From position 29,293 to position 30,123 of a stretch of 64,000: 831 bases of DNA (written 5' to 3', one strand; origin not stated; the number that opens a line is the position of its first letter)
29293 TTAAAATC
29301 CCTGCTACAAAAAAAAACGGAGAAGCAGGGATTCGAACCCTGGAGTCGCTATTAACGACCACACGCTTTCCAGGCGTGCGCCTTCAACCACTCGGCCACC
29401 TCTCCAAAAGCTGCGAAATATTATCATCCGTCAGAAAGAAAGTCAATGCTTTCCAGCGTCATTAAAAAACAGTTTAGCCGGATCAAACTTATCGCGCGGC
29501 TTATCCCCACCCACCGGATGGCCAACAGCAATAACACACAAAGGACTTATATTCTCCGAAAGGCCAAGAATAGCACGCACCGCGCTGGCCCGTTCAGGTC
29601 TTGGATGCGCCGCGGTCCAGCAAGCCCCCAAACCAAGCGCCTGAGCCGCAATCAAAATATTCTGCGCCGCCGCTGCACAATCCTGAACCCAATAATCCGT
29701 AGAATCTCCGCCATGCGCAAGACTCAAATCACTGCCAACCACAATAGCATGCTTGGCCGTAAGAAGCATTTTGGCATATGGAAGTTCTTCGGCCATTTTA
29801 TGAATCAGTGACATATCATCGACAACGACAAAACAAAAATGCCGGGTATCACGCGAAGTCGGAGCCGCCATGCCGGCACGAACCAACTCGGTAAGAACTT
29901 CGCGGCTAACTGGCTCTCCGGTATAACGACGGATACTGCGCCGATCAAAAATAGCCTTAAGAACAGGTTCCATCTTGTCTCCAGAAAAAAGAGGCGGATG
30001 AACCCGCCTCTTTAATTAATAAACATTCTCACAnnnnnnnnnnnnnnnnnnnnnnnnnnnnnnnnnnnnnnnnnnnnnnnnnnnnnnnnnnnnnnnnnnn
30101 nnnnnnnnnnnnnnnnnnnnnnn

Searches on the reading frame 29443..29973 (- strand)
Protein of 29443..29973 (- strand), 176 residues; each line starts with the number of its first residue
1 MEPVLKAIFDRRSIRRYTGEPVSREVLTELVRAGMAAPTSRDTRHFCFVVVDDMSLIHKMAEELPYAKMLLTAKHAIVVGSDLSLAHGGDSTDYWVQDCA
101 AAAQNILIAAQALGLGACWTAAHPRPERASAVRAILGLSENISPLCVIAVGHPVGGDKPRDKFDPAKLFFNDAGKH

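Call 10: search_protein_families(library=pfam, proteins=[window:29443-29973:-], max_evalue=0.001)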
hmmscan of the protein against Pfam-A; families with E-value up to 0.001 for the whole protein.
window:29443-29973:- (176 aa): 2 families
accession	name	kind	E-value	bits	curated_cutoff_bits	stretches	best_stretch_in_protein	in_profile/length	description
PF00881.29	Nitroreductase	-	2.4e-24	86.8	23.5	1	9-152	2-167/167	Nitroreductase family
PF14512.11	TM1586_NiRdase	-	1.2e-10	41.9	27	0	104-160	89-140/215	Putative TM nitroreductase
